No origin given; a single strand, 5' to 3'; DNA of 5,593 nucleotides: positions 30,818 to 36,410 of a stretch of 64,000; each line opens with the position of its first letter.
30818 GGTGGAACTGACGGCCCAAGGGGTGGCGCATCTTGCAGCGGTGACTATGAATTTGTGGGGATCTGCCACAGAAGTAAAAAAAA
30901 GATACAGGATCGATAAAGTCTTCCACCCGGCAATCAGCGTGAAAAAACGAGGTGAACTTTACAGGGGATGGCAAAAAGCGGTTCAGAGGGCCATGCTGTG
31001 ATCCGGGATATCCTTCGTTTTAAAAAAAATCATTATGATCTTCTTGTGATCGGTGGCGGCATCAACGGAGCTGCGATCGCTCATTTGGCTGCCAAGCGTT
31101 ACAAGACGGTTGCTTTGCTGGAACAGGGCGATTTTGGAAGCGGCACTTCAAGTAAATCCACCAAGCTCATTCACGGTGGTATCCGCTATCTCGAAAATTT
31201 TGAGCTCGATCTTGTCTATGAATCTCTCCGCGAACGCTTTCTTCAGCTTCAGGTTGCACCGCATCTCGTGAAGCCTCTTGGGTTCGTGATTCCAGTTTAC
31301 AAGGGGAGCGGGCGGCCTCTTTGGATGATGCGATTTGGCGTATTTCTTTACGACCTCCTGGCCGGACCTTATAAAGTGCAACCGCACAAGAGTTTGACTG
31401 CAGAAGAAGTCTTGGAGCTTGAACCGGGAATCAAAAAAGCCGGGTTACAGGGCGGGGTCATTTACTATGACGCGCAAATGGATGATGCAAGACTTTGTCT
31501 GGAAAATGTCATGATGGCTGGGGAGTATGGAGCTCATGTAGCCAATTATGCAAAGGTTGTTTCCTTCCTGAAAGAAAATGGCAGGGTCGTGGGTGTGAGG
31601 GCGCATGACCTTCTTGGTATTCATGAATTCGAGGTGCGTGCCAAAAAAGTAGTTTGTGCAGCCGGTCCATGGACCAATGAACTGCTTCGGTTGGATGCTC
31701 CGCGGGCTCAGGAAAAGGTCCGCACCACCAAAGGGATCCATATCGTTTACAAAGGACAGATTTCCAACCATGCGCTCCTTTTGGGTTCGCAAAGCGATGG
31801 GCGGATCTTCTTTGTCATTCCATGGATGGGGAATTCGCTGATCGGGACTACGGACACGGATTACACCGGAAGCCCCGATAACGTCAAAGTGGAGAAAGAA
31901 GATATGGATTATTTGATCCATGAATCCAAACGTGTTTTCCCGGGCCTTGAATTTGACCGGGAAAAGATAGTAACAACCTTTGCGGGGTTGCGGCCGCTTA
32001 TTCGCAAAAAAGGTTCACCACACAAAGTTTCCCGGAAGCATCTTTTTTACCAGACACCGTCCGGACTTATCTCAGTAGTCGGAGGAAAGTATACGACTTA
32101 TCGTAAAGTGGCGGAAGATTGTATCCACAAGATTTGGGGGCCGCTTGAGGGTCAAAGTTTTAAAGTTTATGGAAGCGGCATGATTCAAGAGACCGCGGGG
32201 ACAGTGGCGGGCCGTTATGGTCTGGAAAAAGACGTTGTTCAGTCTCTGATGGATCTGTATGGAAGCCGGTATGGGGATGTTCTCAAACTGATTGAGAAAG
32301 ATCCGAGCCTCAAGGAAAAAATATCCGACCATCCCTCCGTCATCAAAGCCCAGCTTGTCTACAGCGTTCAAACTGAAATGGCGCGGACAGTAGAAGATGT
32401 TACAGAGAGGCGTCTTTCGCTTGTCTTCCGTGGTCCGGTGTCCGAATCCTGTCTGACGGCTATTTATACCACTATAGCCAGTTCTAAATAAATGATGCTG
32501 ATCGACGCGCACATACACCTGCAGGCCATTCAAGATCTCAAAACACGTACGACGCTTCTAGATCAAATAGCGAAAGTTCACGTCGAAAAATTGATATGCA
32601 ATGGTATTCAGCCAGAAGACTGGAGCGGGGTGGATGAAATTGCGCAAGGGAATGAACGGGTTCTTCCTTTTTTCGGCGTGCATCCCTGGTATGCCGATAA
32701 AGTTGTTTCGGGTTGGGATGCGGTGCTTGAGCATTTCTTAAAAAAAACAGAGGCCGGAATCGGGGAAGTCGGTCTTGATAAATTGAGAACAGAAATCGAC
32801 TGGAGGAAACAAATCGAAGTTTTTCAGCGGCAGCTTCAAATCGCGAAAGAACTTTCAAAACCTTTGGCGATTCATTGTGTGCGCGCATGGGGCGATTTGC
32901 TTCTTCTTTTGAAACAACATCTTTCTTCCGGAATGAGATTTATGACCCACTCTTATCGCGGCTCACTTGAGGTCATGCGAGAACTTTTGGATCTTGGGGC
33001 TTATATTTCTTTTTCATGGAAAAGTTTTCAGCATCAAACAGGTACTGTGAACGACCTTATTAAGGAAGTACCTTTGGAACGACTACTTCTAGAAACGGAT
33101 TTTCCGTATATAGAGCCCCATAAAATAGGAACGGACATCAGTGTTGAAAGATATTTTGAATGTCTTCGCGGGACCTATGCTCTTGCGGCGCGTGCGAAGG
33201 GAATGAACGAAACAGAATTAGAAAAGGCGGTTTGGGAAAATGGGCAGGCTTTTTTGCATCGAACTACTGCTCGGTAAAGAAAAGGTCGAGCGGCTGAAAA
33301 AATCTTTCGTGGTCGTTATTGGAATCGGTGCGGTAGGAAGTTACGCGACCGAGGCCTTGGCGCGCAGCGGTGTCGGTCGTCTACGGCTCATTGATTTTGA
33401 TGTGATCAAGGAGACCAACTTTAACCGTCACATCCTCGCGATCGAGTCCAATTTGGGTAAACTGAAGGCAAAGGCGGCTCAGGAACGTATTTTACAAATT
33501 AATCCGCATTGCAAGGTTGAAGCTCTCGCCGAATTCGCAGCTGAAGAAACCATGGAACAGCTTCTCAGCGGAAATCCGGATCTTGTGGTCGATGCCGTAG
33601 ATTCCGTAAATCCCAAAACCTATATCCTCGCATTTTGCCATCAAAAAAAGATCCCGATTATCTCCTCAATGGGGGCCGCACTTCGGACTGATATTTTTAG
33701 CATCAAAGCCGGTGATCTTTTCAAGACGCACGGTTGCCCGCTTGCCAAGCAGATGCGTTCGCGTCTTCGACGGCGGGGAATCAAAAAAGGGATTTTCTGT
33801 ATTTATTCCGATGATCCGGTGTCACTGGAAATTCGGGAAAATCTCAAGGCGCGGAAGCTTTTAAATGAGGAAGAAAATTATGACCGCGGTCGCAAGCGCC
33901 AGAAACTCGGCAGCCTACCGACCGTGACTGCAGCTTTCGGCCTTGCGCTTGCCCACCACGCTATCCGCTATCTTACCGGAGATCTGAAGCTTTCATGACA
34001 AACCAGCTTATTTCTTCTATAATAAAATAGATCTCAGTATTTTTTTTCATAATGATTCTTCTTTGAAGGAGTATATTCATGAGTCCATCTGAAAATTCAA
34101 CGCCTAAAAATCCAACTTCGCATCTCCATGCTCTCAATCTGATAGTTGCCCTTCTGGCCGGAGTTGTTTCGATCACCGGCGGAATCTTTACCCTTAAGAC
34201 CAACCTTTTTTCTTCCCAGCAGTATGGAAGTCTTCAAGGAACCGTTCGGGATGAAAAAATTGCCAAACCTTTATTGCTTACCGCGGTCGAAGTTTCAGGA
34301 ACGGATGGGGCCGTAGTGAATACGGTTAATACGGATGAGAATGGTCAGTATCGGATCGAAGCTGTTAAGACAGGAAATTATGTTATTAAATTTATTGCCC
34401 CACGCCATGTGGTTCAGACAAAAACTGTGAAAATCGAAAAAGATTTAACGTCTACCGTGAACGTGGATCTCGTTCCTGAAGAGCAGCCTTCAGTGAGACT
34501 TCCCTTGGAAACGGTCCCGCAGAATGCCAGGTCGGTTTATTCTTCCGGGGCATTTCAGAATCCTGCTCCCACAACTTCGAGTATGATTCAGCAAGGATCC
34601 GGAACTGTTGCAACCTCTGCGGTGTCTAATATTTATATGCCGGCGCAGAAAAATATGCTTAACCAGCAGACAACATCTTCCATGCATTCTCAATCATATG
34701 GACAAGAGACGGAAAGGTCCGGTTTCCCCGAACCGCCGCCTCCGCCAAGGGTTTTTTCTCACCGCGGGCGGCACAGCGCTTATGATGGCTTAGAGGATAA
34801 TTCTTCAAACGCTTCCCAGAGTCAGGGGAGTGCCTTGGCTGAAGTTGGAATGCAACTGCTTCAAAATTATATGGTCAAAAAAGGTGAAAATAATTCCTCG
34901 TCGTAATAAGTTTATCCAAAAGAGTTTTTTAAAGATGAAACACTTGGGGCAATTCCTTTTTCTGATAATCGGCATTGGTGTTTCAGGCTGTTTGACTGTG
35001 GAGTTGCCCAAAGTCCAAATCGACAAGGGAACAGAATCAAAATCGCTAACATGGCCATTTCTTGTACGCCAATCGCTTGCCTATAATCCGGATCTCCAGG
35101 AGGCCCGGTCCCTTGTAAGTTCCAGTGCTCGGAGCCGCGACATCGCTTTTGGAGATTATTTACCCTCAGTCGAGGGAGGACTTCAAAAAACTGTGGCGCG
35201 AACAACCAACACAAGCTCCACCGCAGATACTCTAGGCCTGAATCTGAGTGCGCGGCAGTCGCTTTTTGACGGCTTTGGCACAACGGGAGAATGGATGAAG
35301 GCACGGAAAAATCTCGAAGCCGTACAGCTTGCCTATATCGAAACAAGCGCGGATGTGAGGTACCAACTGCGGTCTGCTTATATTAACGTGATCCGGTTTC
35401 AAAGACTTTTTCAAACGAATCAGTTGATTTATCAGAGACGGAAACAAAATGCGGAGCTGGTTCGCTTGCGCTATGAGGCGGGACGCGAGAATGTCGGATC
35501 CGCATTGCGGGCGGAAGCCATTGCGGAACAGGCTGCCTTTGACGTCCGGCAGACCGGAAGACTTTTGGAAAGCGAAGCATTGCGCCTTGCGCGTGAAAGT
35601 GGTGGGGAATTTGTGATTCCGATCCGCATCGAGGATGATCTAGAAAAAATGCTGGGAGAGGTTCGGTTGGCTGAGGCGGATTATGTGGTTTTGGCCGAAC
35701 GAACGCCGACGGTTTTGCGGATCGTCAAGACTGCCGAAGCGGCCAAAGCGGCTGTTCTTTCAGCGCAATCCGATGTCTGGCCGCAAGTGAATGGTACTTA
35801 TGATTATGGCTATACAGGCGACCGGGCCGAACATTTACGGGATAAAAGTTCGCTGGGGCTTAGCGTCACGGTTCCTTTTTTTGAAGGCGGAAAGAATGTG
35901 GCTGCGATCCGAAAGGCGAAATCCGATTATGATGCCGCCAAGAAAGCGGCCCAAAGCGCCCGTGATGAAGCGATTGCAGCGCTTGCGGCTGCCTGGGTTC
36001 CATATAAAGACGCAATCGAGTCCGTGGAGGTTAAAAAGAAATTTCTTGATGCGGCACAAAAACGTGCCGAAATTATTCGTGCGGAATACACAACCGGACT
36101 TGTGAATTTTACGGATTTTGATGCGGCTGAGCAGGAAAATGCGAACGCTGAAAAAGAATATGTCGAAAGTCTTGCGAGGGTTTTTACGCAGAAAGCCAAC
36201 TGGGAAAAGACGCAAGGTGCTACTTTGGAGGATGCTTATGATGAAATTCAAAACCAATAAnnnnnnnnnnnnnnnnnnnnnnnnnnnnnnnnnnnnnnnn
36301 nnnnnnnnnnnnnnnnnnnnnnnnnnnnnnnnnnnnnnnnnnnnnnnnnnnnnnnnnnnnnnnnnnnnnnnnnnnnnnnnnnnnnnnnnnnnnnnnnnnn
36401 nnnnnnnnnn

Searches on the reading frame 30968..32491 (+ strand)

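Call 63: search_protein_families(library=pfam, proteins=[window:30968-32491:+], max_evalue=0.00001)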
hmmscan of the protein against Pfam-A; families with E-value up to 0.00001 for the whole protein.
window:30968-32491:+ (507 aa): 3 families
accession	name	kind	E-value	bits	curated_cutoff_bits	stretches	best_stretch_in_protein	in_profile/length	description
PF01266.30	DAO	-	8.6e-59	200.3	27.9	1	24-378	1-352/353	FAD dependent oxidoreductase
PF16901.10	DAO_C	-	1.4e-18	67.4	31.4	1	398-501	6-113/126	C-terminal domain of alpha-glycerophosphate oxidase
PF00890.30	FAD_binding_2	-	1.1e-07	31.8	20.4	0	24-64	1-41/414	FAD binding domain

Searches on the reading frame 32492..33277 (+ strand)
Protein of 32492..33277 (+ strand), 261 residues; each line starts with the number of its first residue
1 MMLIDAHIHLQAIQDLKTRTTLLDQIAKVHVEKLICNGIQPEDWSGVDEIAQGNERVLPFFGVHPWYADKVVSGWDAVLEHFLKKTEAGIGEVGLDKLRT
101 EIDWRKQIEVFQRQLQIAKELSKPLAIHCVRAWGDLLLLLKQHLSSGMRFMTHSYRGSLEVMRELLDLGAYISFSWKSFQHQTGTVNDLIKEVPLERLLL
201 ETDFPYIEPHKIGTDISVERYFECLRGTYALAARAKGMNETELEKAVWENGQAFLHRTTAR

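Call 63: search_protein_families(library=pfam, proteins=[window:32492-33277:+], max_evalue=0.00001)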
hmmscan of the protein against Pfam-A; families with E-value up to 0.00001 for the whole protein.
window:32492-33277:+ (261 aa): 1 family
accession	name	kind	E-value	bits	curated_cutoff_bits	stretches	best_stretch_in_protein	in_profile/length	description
PF01026.27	TatD_DNase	-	3.5e-56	190.8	27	1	4-255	1-252/253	TatD related DNase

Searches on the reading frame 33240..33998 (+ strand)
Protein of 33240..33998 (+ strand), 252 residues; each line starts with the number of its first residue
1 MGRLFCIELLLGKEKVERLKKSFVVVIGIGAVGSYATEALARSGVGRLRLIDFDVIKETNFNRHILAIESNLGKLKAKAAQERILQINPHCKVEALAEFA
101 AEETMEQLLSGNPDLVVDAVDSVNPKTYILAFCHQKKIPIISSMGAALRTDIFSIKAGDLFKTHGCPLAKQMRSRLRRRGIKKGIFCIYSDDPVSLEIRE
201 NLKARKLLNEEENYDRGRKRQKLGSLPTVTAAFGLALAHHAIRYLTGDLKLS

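Call 64: search_protein_families(library=pfam, proteins=[window:33240-33998:+], max_evalue=0.00001)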
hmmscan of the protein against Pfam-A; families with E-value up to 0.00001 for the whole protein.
window:33240-33998:+ (252 aa): 1 family
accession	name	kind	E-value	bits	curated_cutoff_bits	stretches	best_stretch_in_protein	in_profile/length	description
PF00899.27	ThiF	-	3.3e-46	157.8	28.1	1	11-248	10-205/238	ThiF family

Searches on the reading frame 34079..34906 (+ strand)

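Call 64: search_protein_families(library=pfam, proteins=[window:34079-34906:+], max_evalue=0.00001)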
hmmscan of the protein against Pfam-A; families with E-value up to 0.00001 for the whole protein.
window:34079-34906:+ (275 aa): 3 families
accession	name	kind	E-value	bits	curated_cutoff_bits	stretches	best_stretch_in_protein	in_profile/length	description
PF13620.12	CarboxypepD_reg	-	2.6e-11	44.2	32.3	1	51-131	1-81/82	Carboxypeptidase regulatory-like domain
PF13715.12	CarbopepD_reg_2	-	8e-08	32.6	32.2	1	52-133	1-78/88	CarboxypepD_reg-like domain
PF17210.9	SdrD_B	-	1.7e-07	31.8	29.7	1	70-121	29-80/112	SdrD B-like domain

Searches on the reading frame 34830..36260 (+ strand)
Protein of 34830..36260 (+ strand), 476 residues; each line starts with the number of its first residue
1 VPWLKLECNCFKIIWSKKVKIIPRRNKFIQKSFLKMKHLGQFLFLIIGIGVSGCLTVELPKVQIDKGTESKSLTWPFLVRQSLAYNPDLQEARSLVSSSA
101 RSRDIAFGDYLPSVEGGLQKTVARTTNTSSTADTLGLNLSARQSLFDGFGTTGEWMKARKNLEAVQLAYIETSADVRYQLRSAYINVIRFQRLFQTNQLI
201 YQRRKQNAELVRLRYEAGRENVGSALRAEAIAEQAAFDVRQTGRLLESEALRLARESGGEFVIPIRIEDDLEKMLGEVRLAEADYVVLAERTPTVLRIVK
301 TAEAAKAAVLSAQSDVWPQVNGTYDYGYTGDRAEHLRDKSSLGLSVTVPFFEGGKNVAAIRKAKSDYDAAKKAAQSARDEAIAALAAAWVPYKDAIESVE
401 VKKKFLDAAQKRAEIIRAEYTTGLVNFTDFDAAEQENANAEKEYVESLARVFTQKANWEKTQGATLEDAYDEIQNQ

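Call 63: search_protein_families(library=pfam, proteins=[window:34830-36260:+], max_evalue=0.00001)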
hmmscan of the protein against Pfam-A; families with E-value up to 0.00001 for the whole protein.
window:34830-36260:+ (476 aa): 1 family
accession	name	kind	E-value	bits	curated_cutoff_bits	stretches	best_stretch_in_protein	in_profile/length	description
PF02321.23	OEP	-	3.7e-44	151.2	22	2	298-460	18-184/187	Outer membrane efflux protein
